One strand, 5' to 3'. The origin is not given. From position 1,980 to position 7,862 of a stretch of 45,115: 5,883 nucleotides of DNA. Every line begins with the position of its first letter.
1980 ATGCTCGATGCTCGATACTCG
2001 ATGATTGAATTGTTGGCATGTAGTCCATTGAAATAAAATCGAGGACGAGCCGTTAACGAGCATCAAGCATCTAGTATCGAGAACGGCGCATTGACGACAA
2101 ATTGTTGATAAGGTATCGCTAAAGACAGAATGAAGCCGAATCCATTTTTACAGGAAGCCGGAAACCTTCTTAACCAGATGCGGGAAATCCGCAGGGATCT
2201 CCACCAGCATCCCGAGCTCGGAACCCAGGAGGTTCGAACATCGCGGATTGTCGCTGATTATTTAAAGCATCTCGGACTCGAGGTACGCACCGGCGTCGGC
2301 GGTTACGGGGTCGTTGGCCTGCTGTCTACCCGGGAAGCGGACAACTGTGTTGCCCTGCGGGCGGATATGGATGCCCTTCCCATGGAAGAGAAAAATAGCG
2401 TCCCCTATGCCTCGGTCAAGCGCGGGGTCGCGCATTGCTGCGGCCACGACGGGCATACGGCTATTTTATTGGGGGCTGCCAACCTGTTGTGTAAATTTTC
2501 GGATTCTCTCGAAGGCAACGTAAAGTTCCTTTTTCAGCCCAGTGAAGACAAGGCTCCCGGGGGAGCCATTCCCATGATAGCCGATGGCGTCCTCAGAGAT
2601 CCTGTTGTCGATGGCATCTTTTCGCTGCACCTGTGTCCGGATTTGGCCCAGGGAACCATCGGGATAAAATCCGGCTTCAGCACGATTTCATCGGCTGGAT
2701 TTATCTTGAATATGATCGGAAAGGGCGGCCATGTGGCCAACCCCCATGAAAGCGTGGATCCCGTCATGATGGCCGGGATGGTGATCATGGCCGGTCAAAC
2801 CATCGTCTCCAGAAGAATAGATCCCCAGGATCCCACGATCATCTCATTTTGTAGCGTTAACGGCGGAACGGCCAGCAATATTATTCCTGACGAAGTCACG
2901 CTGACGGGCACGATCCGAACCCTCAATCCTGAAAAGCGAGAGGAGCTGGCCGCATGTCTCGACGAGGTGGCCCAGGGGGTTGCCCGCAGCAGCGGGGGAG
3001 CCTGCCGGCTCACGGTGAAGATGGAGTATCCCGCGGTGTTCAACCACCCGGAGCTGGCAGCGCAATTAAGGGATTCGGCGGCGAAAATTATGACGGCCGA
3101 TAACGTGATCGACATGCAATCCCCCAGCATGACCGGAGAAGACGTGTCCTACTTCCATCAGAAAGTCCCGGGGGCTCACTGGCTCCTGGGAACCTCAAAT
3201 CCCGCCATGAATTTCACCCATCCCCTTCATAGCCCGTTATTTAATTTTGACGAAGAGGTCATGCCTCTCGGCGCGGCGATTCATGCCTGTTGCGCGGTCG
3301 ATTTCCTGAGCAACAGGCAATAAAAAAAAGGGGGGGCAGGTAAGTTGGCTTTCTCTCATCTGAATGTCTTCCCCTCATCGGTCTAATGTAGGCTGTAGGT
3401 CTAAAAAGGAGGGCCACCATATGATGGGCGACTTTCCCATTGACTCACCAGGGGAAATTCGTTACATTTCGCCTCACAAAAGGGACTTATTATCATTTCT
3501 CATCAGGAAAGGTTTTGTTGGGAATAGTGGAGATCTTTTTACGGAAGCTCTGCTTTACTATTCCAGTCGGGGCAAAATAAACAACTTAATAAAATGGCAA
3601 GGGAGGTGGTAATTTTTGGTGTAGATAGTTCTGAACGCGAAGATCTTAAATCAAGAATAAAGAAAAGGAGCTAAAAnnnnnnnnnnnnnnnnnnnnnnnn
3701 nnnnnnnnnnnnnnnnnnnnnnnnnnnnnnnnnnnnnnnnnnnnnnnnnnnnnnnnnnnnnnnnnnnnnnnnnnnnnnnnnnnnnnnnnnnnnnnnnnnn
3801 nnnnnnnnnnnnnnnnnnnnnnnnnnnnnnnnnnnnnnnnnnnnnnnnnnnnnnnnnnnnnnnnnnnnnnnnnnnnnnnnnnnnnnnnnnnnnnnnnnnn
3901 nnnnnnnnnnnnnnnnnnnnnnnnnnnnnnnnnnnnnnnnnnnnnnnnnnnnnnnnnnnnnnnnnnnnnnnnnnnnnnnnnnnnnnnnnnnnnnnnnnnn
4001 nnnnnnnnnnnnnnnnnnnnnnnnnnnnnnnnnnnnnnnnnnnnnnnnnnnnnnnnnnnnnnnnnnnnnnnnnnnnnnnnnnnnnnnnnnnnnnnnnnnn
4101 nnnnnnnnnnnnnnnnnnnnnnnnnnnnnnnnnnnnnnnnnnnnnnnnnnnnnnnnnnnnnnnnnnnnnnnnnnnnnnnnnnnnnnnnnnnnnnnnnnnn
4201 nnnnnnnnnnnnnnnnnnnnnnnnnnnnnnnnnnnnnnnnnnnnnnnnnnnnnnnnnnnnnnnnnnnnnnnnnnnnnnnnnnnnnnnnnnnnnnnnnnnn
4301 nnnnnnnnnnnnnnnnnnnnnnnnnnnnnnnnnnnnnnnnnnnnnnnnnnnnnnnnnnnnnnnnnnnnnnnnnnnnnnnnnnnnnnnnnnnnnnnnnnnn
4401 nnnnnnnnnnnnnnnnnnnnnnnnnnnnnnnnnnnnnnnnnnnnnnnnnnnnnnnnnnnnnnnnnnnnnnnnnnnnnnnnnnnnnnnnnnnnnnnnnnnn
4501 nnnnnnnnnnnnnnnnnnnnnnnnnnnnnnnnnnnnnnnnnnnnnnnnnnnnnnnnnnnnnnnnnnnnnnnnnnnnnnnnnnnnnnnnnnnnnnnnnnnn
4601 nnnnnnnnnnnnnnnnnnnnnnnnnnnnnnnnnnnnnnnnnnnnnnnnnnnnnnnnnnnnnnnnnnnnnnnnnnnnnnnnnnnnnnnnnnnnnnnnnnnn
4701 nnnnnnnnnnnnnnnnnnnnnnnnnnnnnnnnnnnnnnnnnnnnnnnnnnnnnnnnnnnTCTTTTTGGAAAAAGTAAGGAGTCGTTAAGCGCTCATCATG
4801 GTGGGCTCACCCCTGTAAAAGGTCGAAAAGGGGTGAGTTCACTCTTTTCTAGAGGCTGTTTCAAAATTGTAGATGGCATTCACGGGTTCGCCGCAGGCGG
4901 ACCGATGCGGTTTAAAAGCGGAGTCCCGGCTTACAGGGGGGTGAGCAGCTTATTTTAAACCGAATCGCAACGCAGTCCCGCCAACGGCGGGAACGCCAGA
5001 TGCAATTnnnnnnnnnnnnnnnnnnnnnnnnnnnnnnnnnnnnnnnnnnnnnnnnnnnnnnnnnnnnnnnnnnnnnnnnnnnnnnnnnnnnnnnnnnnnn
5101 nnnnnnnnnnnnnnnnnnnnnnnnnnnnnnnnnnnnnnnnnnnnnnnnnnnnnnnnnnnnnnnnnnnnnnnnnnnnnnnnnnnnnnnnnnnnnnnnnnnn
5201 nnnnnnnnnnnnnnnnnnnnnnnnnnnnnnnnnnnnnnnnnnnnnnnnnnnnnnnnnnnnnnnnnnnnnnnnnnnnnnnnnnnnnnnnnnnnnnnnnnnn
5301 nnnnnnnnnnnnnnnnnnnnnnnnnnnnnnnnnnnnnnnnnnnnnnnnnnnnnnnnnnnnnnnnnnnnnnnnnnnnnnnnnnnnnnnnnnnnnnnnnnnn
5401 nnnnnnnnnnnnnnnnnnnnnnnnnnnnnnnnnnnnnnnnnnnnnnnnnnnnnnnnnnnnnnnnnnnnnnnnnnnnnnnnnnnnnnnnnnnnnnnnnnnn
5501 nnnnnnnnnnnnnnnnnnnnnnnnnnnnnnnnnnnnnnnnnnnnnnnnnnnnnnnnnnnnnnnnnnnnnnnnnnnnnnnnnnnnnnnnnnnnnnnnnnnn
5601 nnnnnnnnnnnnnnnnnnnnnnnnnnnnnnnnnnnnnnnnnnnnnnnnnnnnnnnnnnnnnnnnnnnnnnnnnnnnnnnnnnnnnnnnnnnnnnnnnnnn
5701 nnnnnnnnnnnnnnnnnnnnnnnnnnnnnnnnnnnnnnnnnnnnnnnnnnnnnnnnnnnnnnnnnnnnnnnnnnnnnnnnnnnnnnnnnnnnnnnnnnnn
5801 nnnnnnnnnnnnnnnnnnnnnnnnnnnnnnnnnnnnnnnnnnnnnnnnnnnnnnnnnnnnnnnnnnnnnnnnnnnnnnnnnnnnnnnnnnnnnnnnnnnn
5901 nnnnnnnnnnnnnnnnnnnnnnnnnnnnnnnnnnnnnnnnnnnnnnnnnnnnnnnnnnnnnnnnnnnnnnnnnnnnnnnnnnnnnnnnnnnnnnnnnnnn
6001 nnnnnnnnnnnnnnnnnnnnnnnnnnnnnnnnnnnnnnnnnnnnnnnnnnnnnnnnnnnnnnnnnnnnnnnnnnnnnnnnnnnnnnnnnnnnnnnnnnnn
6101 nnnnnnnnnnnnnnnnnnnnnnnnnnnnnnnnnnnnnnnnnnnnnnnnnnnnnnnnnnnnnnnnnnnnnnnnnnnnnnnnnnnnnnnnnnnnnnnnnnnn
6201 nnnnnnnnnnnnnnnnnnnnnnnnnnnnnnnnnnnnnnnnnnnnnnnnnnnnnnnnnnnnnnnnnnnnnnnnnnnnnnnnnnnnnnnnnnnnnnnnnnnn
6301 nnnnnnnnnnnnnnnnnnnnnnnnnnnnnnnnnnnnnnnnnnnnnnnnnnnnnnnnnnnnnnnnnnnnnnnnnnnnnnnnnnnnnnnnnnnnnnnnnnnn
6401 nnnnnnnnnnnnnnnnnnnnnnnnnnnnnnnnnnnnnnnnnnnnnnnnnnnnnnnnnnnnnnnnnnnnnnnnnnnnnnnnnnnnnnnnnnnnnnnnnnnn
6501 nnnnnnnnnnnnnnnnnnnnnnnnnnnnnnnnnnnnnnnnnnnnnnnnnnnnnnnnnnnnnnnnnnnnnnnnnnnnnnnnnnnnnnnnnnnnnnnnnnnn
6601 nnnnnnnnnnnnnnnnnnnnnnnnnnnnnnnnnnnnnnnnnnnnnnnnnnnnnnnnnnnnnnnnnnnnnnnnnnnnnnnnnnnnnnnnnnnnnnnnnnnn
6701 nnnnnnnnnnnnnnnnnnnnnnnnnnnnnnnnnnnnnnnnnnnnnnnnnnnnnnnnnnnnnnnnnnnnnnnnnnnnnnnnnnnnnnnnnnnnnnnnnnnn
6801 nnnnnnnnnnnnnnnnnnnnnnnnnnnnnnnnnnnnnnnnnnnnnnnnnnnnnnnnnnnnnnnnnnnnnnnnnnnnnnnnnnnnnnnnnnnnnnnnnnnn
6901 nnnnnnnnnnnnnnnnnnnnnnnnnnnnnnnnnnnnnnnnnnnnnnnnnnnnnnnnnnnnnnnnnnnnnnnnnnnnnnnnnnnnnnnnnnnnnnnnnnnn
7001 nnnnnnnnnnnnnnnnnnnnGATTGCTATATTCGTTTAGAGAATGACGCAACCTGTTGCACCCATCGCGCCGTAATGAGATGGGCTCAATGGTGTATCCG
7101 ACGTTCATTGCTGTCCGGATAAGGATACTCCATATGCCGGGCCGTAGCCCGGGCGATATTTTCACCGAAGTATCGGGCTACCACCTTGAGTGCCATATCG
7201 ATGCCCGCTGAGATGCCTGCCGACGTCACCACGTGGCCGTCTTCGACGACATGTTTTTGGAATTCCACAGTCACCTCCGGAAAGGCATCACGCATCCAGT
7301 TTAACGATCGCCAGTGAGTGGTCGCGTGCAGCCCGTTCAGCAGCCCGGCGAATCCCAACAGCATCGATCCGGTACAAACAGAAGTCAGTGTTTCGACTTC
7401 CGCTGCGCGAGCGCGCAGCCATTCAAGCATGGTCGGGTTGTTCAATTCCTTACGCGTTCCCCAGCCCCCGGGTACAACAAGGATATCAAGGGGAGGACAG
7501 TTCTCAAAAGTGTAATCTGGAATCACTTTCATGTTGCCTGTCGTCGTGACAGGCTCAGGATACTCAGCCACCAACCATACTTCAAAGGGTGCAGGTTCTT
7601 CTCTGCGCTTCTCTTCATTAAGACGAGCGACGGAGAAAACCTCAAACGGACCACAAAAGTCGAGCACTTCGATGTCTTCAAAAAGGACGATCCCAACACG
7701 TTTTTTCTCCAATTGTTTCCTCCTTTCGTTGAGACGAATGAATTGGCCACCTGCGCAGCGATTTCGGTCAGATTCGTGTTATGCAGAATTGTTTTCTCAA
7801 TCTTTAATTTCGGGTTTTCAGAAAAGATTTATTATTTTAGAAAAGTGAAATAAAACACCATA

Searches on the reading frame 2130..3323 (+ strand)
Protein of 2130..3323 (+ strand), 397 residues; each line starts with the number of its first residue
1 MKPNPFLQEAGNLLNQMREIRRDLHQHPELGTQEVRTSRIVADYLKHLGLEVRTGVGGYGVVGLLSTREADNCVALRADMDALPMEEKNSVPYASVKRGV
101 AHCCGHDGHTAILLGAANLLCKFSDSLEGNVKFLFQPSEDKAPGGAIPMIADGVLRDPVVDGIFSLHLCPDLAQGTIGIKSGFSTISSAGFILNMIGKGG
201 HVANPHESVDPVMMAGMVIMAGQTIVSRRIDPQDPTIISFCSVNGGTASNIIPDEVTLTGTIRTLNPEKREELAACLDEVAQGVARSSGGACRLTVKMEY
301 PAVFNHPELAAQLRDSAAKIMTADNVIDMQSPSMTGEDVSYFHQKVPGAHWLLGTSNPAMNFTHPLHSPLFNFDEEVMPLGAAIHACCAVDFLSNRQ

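Call 16: search_protein_families(library=pfam, proteins=[window:2130-3323:+], max_evalue=0.0001)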
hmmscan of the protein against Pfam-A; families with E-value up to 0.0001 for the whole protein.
window:2130-3323:+ (397 aa): 2 families
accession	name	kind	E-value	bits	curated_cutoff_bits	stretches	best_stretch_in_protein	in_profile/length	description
PF01546.33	Peptidase_M20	-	6.8e-40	137.6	24.6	1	75-388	1-203/206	Peptidase family M20/M25/M40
PF07687.19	M20_dimer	-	4.6e-11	43.1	21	1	188-281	6-99/107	Peptidase dimerisation domain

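Call 53: search_protein_families(library=ncbifam, proteins=[window:2130-3323:+], max_evalue=0.00001)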
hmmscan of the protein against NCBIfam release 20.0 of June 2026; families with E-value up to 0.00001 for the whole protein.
window:2130-3323:+ (397 aa): 8 families
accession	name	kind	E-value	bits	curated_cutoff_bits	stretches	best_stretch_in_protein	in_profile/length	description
NF040868.1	carboxypep_CpsA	equivalog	2e-117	392.3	500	1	6-393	4-390/391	carboxypeptidase CpsA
TIGR01891.1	amidohydrolases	subfamily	6.9e-107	357.7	153.75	1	17-381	1-366/366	amidohydrolase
NF038260.1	ectoine_DoeB_2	equivalog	5.3e-91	305.3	550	1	13-381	4-368/378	N(2)-acetyl-L-2,4-diaminobutanoate deacetylase DoeB2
TIGR01910.1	DapE-ArgE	subfamily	2.8e-08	33.4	217.6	1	116-343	116-338/373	ArgE/DapE family deacylase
TIGR01892.1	AcOrn-deacetyl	equivalog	2.4e-07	30.1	297.7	1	192-308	173-297/365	acetylornithine deacetylase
NF005710.0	PRK07522.1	subfamily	1.8e-06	27.4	412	1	194-321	188-323/391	acetylornithine deacetylase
NF009557.0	PRK13009.1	equivalog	2.9e-06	26.7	284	1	189-284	182-279/377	succinyl-diaminopimelate desuccinylase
NF006402.0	PRK08651.1-5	equivalog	4e-06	26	369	1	193-285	170-267/369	succinyl-diaminopimelate desuccinylase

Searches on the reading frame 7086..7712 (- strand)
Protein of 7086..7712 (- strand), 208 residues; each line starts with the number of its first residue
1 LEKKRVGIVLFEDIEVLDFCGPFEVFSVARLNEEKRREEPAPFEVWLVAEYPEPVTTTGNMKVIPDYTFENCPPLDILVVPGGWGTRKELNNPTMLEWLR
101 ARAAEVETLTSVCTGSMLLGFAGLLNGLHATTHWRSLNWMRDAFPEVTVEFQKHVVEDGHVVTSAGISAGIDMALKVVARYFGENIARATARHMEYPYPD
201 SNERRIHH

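Call 16: search_protein_families(library=pfam, proteins=[window:7086-7712:-], max_evalue=0.0001)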
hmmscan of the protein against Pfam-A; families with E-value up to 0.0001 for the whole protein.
window:7086-7712:- (208 aa): 1 family
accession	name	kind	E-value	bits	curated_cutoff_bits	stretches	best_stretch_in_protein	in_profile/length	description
PF01965.30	DJ-1_PfpI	-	2.4e-22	80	26.6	1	4-179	1-164/165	DJ-1/PfpI family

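Call 56: search_protein_families(library=ncbifam, proteins=[window:7086-7712:-], max_evalue=0.00001)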
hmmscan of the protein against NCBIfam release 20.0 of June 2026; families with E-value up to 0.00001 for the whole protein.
window:7086-7712:- (208 aa): 4 families
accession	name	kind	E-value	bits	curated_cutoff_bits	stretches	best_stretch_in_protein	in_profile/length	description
NF006902.0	PRK09393.1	equivalog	5.8e-33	114.4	425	1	2-194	9-195/327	transcriptional regulator FtrA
NF052371.1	TransRegGbdRPseu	equivalog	2.1e-27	96.1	480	1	4-191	17-197/365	choline metabolism transcriptional regulator GbdR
TIGR01383.1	not_thiJ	equivalog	1.3e-13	51.1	131.25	1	53-189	40-176/180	DJ-1 family glyoxalase III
TIGR01382.1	PfpI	subfamily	7.3e-06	25.6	139.05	1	58-164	44-151/169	DJ-1/PfpI/YhbO family deglycase/protease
